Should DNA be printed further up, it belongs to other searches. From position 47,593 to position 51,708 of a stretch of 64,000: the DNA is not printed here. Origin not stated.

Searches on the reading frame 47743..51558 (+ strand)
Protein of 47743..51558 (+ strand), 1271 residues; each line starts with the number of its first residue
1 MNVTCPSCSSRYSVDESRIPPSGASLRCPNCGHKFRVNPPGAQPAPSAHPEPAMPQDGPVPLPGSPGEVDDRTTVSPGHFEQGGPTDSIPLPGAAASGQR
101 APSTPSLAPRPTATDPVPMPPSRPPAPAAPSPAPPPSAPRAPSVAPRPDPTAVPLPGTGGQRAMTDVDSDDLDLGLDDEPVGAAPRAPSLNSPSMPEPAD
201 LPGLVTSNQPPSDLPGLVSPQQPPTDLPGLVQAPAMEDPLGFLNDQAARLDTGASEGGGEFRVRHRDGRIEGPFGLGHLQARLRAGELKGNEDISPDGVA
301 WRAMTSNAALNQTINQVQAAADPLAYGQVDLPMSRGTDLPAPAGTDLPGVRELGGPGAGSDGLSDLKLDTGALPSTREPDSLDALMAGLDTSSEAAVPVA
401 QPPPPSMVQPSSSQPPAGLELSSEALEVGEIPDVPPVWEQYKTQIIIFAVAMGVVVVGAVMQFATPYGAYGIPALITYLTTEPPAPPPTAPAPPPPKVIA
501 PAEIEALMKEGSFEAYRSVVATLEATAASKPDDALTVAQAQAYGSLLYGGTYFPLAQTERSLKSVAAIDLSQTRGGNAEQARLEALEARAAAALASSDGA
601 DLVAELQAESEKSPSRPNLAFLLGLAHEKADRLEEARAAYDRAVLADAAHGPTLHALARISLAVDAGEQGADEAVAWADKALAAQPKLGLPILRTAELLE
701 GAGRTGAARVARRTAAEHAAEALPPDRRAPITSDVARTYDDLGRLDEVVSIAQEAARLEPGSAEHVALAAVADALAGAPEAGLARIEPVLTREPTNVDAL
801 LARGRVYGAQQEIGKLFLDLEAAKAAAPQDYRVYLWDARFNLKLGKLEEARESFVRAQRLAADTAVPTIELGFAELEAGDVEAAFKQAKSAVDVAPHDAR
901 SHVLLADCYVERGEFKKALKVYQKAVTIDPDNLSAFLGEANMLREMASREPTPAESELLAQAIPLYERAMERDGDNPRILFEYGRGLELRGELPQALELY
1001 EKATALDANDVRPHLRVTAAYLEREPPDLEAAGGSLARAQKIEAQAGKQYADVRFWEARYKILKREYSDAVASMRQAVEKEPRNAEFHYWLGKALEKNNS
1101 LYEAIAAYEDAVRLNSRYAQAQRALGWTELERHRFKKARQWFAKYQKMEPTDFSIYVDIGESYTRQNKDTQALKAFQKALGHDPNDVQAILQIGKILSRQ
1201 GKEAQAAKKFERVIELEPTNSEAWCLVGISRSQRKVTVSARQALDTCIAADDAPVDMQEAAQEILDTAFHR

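Call 15: search_protein_families(library=pfam, proteins=[window:47743-51558:+])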
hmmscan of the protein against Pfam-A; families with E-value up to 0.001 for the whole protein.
window:47743-51558:+ (1271 aa): 25 families
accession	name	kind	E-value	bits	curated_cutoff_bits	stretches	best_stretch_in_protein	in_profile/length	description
PF07719.23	TPR_2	-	4e-38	126.8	27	1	899-932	1-34/34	Tetratricopeptide repeat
PF13414.12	TPR_11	-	1e-36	124.8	26.8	3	907-937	2-32/42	TPR repeat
PF13431.12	TPR_17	-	1.3e-34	116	24.4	0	1075-1105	3-33/34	Tetratricopeptide repeat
PF14559.12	TPR_19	-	1.1e-31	109.4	25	3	876-934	2-59/68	Tetratricopeptide repeat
PF13432.12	TPR_16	-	7.3e-31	106.7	32.7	4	1065-1114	11-60/65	Tetratricopeptide repeat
PF00515.34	TPR_1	-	1e-27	95.2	27.8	2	899-932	1-34/34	Tetratricopeptide repeat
PF13181.12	TPR_8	-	6.2e-27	91.9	25.7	1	899-932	1-34/34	Tetratricopeptide repeat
PF13428.12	TPR_14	-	1.2e-25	87.8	23.5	1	902-938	4-40/44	Tetratricopeptide repeat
PF13424.12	TPR_12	-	7.1e-23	81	30.1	1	867-929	5-75/77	Tetratricopeptide repeat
PF23914.1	TPR_CcmH_CycH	-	4.5e-18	66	42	2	1149-1244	46-144/158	Cytochrome c-type biogenesis protein H TPR domain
PF13717.11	Zn_ribbon_4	-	2.3e-15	56.6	30.3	1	1-36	1-36/36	zinc-ribbon domain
PF13176.12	TPR_7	-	9.1e-13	47.6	27.9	0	902-932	2-32/36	Tetratricopeptide repeat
PF13174.12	TPR_6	-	1.9e-12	47.4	26.3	0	1188-1219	1-32/33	Tetratricopeptide repeat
PF12895.13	ANAPC3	-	4.8e-12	46.4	27.2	0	894-932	18-55/82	Anaphase-promoting complex, cyclosome, subunit 3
PF03704.23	BTAD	-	5e-09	37.1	22.1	1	834-932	34-129/146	Bacterial transcriptional activator domain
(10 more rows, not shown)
